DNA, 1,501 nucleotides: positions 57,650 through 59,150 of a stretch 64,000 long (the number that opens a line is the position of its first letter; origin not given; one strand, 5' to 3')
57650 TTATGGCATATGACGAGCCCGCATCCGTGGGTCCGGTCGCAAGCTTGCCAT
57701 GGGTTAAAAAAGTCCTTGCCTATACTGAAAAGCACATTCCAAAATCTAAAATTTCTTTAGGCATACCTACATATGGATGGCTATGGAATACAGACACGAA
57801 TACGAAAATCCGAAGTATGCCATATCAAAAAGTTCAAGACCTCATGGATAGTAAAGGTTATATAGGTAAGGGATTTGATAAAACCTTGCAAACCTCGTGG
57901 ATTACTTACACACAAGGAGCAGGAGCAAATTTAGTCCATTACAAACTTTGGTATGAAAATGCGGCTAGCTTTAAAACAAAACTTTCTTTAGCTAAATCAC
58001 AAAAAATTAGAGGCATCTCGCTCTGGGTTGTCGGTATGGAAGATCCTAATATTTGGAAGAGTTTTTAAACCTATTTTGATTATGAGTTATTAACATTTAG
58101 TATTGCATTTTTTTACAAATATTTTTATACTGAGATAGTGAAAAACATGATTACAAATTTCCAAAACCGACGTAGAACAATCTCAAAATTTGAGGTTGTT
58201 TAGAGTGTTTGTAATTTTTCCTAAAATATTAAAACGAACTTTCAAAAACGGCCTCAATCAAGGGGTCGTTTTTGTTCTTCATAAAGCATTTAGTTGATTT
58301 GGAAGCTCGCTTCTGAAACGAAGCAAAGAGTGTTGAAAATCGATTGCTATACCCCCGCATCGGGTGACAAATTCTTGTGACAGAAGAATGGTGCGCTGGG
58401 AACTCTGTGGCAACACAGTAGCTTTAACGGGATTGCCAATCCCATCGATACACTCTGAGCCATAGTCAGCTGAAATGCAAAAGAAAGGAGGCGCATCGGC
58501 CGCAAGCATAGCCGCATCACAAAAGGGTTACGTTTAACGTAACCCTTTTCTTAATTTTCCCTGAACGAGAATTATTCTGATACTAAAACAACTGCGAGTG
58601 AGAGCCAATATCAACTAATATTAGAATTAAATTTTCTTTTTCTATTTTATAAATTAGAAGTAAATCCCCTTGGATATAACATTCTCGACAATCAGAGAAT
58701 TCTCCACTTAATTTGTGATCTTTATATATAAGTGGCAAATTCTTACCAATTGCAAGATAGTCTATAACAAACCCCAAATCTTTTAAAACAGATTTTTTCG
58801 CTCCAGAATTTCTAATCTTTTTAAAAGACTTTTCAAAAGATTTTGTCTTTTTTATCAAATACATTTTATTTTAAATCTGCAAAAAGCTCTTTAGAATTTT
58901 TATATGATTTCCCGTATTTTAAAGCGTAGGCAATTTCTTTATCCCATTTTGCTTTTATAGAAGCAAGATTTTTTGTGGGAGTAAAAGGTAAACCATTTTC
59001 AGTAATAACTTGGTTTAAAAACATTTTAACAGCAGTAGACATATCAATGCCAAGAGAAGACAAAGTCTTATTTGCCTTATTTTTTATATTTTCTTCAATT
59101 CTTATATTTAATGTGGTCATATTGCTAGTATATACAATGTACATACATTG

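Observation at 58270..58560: GC-elevated, hairpin-dense non-coding stretch downstream of the TA pair; candidate structured ncRNA or gene remnant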

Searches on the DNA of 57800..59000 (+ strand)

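Call 4: search_rna_families(source=window, start=57800, end=59000, threshold=evalue, max_evalue=10, show_alignments=5)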
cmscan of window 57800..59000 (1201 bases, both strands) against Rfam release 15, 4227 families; matches with E-value up to 10: 13.
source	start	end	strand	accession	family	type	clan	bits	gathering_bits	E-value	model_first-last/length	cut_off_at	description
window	58598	58707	+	RF02105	DLEU2_1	Gene; lncRNA;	-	28.4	52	2.4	1-121/121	no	Deleted in lymphocytic leukemia 2 conserved region 1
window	58509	58662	-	RF01774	rpsL_ricks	Cis-reg; leader;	-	23.9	60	5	1-131/131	no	Rickettsia rpsL leader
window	58150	58273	+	RF02379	csRNA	Gene; sRNA;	-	23.7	57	1.9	1-93/93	no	Cia-dependent small RNA csRNA1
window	58509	58557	+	RF02066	STnc320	Gene; sRNA;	-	21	50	0.39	1-55/55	no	Salmonella enterica sRNA STnc320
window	58930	58980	-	RF01871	MALAT1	Gene; lncRNA;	-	19.8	70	9.1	37-95/95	no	Metastasis associated lung adenocarcinoma transcript 1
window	58150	58322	+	RF01462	rli26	Gene; sRNA;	-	19.1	100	2.5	1-188/188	no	Listeria sRNA rli26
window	58093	58156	-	RF00592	SNORD78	Gene; snRNA; snoRNA; CD-box;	CL00051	17.4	38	4.2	1-65/65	no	Small nucleolar RNA SNORD78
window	58177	58276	+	RF01859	Phe_leader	Cis-reg; leader;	-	17.2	55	7.5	1-125/125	no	Phenylalanine leader peptide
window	58171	58270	+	RF00198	SL1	Gene;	CL00020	16.9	75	4.2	1-103/103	no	SL1 RNA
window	58164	58283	+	RF00558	L20_leader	Cis-reg; leader;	-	16.7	58.7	2.9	1-127/127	no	Ribosomal protein L20 leader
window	58100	58209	+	RF02378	SurC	Gene; sRNA;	-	14.9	80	6.7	1-161/161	no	SurC sRNA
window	58521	58682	-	RF04180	BTnc231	Gene; sRNA;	-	14.5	80.4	5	1-154/154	no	Bacteroides sRNA BTnc231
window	58769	58785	-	RF02129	GNAS-AS1_3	Gene; lncRNA;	-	14.3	42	2.3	1-38/38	no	GNAS antisense RNA 1 conserved region 3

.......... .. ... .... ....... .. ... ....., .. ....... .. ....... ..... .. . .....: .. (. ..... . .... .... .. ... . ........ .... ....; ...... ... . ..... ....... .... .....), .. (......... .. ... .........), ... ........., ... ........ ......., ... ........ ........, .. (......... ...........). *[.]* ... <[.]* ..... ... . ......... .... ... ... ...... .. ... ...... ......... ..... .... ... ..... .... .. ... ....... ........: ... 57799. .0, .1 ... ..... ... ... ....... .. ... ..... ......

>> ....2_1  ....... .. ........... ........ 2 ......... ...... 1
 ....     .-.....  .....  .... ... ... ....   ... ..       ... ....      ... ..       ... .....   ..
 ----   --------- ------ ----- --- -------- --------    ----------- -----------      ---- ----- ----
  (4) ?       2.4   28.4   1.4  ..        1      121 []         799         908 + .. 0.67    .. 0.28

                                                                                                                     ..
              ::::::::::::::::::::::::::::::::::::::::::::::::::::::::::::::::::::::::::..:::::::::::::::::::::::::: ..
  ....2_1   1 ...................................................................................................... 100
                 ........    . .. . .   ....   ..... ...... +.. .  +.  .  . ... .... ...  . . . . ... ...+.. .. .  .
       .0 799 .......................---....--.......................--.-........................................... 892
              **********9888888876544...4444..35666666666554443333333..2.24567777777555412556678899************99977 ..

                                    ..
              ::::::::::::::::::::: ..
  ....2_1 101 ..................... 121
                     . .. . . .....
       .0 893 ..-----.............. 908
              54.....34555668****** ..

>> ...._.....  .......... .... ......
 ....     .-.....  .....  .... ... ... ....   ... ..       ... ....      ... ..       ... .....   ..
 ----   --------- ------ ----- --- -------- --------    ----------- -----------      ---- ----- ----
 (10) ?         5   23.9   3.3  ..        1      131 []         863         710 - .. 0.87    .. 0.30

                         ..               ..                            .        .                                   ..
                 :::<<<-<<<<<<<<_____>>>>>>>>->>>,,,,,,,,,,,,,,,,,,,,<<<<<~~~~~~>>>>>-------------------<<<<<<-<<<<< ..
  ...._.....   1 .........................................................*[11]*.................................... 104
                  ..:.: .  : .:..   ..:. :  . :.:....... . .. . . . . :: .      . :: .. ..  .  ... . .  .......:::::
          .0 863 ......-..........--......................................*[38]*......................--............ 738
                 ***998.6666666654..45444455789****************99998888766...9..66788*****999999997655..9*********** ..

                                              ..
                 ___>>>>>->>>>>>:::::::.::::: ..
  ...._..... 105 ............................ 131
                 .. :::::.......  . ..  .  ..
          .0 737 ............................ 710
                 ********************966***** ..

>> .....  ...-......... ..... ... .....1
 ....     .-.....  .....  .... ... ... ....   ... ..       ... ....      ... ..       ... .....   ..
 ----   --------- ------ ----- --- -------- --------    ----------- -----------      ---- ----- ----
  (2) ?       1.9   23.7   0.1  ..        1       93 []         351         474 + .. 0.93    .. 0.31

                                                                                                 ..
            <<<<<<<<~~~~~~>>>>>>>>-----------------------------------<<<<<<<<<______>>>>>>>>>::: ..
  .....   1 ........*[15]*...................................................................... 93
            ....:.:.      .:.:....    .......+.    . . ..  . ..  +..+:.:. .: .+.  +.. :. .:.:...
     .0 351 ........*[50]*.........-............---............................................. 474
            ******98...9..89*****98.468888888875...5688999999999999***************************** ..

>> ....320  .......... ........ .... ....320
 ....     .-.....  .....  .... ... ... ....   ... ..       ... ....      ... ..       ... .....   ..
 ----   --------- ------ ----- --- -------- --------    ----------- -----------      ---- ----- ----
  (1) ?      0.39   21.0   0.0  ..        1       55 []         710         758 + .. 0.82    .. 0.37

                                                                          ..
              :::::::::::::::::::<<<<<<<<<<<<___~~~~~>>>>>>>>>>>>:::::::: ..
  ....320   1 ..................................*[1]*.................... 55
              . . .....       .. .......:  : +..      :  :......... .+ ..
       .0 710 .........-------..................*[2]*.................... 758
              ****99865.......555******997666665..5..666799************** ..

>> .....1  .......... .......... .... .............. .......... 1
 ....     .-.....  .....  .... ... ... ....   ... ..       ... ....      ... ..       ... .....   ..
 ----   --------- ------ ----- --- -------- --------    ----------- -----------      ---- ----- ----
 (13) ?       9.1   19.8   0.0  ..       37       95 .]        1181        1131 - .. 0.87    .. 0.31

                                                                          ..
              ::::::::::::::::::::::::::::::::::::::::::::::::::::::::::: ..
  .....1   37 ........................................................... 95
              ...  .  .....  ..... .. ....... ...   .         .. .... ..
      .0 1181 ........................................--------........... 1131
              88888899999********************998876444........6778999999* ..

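Call 23: search_dna_similar(query=window:58276-58524:+, collection=phages, mode=distant, max_evalue=1)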
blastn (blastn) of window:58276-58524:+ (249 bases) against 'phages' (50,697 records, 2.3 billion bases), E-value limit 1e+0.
No match.

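Call 24: search_dna_similar(query=window:58276-58524:+, collection=plasmids, mode=distant, max_evalue=1)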
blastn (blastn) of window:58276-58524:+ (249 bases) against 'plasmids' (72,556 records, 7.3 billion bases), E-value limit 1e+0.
No match.

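Call 73: search_rna_families(source=window, start=58276, end=58524, threshold=evalue, max_evalue=10, show_alignments=3)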
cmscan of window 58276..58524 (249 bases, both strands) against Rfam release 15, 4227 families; matches with E-value up to 10: 1.
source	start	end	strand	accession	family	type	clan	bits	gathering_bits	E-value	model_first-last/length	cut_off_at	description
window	58351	58392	-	RF01855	Plant_SRP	Gene;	CL00003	7.8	105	3.9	1-40/305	no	Plant signal recognition particle RNA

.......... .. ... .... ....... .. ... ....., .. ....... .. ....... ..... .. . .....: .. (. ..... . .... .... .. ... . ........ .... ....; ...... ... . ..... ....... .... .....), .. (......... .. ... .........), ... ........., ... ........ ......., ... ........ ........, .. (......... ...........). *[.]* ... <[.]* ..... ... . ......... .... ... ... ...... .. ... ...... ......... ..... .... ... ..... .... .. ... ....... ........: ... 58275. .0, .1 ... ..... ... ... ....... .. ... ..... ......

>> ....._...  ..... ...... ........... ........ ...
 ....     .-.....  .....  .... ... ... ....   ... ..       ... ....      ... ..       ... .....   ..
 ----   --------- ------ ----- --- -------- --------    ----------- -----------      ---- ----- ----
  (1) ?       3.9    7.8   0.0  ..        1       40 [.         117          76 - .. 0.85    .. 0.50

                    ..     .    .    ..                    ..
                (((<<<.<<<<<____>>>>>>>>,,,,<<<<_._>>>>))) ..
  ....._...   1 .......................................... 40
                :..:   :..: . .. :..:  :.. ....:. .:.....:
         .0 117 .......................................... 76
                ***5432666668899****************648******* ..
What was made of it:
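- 58286..58478 (+): The flagged element, called X here. It is a ~193-nt multi-helix domain closed by the helix 58286-58299/58464-58478. Inner helices are 58305-58308/58457-58460, 58327-58333/58450-58456 and 58339-58344/58444-58449. Hairpins lie at 58309-58324, 58352-58400, 58405-58418 (GCAA loop) and 58429-58443. There is no Rfam match (calls 4, 73).
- On Any Rfam 15 family: X alone at E<=10 gives a single 7.8-bit partial hit to Plant_SRP, whose gathering score is 105 (call 73).
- Closest known: 6S RNA, SRP RNA, RNase P RNA and tmRNA. Different: There are no Rfam hits even at E<=10 (calls 4, 73).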
